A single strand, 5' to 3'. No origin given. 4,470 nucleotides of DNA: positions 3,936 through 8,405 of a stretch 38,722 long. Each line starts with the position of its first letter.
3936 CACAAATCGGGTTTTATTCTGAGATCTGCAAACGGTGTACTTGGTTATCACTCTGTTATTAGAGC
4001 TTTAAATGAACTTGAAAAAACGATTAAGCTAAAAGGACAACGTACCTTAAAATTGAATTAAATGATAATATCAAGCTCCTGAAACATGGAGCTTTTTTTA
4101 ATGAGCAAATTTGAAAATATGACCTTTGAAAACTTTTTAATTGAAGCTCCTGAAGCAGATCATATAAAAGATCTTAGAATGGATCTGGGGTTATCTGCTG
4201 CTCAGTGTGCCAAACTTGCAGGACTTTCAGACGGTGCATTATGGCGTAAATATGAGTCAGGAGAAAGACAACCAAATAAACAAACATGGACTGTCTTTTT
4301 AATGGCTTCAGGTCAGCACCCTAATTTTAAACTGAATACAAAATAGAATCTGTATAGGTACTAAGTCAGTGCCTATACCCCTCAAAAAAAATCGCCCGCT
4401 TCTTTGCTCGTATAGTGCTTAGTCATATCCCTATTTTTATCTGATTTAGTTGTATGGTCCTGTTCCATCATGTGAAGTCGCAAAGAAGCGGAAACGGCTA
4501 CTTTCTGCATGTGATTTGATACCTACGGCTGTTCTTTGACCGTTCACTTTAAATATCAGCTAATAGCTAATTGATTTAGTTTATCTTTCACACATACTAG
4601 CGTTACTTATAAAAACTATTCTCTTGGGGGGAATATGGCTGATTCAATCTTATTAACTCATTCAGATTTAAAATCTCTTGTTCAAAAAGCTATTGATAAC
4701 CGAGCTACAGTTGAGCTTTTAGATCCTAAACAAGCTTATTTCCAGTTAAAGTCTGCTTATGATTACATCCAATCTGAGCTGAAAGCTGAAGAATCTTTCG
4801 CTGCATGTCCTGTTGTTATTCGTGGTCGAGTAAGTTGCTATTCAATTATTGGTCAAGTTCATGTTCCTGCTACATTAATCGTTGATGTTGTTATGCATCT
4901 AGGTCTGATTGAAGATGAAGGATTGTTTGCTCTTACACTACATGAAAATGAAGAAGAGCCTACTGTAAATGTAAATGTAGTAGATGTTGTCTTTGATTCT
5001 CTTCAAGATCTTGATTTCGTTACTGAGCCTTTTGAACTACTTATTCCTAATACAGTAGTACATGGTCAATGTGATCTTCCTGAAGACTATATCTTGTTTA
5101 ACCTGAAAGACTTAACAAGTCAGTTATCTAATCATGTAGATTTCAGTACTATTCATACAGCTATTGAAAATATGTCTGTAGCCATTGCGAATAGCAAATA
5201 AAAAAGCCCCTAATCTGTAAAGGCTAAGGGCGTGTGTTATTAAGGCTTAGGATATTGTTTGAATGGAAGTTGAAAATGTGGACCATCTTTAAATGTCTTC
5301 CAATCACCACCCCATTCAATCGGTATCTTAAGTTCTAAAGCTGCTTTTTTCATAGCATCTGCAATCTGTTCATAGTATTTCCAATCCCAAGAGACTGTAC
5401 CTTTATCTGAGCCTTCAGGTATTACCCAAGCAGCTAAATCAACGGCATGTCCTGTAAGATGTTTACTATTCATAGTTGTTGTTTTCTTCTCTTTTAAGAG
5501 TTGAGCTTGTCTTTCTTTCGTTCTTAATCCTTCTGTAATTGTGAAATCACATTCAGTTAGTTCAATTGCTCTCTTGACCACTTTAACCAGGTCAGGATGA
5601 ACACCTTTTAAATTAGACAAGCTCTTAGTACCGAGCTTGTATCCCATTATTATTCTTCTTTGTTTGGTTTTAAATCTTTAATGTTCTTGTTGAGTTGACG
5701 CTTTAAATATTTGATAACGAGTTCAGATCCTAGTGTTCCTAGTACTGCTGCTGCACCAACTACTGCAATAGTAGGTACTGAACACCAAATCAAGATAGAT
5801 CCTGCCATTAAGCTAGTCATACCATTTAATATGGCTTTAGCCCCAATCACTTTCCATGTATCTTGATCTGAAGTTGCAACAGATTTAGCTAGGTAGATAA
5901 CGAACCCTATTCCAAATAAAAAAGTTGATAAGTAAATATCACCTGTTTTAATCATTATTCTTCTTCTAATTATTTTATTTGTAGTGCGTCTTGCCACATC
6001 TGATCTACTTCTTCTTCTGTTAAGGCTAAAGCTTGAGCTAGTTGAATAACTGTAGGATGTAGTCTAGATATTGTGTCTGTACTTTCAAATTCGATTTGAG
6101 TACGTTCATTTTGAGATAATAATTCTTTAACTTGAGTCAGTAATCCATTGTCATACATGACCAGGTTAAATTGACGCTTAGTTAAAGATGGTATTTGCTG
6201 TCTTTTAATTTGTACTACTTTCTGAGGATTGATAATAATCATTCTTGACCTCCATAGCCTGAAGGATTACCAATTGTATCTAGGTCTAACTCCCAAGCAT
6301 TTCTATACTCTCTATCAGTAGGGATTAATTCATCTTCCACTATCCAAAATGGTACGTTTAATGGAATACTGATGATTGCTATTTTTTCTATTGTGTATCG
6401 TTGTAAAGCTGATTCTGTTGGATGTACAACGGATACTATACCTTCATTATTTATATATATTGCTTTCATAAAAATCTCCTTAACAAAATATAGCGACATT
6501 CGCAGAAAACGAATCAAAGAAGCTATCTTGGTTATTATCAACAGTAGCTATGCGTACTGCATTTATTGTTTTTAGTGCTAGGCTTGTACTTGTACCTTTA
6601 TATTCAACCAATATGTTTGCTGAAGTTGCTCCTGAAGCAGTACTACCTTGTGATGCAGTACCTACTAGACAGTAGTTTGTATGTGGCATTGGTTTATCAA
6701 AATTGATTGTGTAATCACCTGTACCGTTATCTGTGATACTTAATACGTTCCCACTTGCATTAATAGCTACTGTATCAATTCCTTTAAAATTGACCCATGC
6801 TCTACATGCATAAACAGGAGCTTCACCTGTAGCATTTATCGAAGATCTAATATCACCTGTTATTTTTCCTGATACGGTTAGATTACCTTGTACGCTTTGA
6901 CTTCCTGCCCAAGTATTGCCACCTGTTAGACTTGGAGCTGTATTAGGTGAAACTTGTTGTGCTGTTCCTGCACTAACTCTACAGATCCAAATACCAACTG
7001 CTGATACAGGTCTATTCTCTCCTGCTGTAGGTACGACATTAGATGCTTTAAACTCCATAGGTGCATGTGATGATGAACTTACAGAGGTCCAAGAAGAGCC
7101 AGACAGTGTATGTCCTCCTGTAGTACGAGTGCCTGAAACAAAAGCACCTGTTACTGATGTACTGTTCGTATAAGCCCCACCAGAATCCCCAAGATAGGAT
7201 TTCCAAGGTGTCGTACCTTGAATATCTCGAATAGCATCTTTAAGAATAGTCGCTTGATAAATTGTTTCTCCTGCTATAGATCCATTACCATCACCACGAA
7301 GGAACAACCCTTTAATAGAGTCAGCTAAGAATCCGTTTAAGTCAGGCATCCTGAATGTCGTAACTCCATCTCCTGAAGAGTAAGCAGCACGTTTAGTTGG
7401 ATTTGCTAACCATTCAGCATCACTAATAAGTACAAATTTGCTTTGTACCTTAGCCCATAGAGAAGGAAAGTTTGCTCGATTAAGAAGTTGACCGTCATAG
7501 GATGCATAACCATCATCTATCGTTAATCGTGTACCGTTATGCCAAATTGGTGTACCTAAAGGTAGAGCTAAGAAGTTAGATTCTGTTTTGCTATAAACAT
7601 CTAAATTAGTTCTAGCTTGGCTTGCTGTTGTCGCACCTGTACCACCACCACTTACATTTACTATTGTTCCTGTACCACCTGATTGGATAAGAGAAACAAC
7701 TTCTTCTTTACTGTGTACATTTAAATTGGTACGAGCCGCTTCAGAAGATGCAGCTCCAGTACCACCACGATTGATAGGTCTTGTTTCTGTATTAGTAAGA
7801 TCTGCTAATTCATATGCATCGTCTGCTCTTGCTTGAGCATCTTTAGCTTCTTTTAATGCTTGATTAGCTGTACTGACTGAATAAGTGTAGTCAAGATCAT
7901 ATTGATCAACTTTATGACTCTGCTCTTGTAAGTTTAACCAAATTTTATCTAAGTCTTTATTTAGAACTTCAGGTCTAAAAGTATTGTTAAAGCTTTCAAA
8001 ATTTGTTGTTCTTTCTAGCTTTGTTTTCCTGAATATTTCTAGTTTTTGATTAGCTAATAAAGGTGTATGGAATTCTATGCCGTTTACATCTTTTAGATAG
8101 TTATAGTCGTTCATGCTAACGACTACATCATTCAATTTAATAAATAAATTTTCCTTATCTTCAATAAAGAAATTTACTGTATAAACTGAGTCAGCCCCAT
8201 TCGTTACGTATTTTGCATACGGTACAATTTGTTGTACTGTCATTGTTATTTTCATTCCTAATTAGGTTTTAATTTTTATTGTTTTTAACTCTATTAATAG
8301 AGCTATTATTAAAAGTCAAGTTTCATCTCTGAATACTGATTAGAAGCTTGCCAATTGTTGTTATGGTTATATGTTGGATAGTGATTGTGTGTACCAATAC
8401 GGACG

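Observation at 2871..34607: Dispersed 14-bp palindrome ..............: 4 exact plus 4 near copies, mostly intergenic and orientation-biased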

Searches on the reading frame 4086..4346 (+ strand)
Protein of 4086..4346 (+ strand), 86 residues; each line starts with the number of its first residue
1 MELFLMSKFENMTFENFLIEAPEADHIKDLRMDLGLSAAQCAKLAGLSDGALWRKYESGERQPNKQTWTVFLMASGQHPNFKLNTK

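Call 7: search_protein_families(library=pfam, proteins=[window:4086-4346:+], max_evalue=0.01)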
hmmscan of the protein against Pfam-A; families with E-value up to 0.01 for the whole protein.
window:4086-4346:+ (86 aa): 2 families
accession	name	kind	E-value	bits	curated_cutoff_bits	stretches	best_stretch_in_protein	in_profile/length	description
PF13560.12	HTH_31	-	1.4e-05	25.7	27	1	25-72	4-51/64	Helix-turn-helix domain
PF01381.28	HTH_3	-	0.00077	19.9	23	1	27-67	1-40/55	Helix-turn-helix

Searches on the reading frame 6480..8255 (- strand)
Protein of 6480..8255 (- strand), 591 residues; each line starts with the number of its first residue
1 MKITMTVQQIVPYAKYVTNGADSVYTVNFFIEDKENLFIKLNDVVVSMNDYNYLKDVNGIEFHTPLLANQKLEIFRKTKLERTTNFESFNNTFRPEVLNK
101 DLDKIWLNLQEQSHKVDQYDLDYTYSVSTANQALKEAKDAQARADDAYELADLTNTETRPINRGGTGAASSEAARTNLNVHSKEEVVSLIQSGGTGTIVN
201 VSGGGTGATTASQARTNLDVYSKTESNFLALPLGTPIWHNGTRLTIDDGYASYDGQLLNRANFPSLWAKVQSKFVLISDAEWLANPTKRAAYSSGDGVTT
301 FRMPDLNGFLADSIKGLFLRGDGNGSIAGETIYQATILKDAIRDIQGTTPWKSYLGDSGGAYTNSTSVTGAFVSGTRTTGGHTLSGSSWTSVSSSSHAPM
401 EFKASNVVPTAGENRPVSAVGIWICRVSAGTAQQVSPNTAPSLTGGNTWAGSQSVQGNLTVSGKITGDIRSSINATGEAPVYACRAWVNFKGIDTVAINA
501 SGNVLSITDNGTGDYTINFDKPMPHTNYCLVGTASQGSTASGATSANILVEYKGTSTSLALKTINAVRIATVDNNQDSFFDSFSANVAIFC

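Call 8: search_protein_families(library=phrogs, proteins=[window:6480-8255:-], max_evalue=0.001)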
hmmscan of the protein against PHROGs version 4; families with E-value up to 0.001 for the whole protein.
window:6480-8255:- (591 aa): 12 families
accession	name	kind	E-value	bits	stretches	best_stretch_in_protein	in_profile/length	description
phrog_6921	-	tail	8.6e-38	131.6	1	233-449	234-442/738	tail fiber protein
phrog_13173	-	tail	1.3e-34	120.7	1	129-450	269-553/674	tail fiber protein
phrog_10305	-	tail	2e-27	97.2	1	243-542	637-923/1005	tail fiber protein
phrog_29076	-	tail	1.5e-18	67.4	1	5-114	1-112/793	tail protein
phrog_20500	-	tail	3.8e-16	58.9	1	234-351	669-786/1365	tail protein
phrog_11355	-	tail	1.3e-15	58.5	1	482-566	28-115/131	tail fiber protein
phrog_4849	-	tail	6.4e-14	52.4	1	242-308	560-624/788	tail protein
phrog_27810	-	unknown function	4.4e-08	34.4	1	474-559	3-85/108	-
phrog_36476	-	unknown function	6.5e-07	30.2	1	5-43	1-39/43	-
phrog_3918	-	tail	2.7e-06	27.1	1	14-152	8-148/707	tail fiber protein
phrog_10316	-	tail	3.8e-05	22.3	0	143-180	395-434/1471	tail fiber protein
phrog_17585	-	unknown function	0.0004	19.9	1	23-138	42-155/650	-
